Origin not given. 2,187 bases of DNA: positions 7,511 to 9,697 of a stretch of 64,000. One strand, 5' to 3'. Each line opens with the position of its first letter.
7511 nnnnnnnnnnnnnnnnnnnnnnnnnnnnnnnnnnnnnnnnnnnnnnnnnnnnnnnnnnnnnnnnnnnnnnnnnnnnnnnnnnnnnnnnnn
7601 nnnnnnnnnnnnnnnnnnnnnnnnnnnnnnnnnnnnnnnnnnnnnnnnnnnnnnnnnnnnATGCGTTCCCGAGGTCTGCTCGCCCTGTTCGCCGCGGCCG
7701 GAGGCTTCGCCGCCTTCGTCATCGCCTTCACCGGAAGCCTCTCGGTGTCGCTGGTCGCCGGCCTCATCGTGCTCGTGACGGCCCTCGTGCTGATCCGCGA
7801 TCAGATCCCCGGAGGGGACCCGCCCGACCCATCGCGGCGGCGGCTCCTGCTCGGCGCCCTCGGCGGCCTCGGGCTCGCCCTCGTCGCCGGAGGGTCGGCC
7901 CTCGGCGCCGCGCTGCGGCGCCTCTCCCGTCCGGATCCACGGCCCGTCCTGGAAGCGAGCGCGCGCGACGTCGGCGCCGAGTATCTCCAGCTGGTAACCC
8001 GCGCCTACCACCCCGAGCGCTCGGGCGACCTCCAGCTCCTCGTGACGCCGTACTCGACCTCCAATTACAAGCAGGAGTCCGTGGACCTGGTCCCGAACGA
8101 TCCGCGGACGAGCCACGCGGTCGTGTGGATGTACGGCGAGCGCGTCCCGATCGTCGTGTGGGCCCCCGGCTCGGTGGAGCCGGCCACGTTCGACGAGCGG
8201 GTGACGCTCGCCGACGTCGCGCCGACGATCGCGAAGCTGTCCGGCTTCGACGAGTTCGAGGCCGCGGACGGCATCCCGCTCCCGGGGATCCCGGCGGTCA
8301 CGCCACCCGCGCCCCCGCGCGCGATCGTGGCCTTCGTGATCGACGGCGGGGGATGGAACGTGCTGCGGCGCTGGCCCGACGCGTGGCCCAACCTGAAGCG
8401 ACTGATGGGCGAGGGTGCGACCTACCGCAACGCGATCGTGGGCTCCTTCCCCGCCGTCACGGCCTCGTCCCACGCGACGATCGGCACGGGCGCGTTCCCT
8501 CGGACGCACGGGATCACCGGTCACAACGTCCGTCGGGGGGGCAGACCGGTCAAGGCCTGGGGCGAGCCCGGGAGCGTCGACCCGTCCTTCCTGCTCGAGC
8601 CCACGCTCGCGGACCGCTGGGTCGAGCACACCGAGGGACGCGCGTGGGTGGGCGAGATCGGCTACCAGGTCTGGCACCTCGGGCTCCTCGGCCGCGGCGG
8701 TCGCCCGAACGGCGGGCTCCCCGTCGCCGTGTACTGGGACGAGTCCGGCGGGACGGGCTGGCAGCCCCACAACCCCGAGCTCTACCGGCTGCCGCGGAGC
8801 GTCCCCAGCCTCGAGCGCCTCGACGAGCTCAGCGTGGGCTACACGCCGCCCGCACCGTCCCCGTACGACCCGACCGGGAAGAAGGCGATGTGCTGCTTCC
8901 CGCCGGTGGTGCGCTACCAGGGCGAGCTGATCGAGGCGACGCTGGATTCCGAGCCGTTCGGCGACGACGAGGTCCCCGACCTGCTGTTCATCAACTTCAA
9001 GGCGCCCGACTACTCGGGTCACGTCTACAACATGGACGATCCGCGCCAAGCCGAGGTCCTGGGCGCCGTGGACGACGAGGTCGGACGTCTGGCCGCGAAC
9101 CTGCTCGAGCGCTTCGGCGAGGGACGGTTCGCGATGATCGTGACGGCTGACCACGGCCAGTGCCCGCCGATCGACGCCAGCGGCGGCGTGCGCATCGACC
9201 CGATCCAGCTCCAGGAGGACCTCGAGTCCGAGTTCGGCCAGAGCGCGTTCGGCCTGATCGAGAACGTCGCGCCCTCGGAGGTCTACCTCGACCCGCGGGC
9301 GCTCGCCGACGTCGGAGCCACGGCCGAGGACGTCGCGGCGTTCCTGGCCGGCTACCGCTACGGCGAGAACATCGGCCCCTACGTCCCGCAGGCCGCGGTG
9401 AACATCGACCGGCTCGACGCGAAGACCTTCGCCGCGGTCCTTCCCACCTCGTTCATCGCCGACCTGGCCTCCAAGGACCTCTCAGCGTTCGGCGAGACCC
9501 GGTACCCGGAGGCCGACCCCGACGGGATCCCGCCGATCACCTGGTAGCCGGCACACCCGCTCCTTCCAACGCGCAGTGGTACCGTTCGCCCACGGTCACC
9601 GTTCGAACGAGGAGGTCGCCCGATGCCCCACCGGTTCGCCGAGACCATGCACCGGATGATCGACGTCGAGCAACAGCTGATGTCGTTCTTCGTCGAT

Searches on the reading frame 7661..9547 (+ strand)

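Call 31: search_protein_families(library=pfam, proteins=[window:7661-9547:+], max_evalue=0.00001)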
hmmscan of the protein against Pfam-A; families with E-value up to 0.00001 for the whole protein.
window:7661-9547:+ (628 aa): 2 families
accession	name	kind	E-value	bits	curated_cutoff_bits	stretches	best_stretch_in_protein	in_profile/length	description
PF01663.27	Phosphodiest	-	5.8e-30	105.5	23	1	223-519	2-239/342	Type I phosphodiesterase / nucleotide pyrophosphatase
PF01676.23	Metalloenzyme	-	1.9e-08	34.6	24.3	0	440-502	148-204/252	Metalloenzyme superfamily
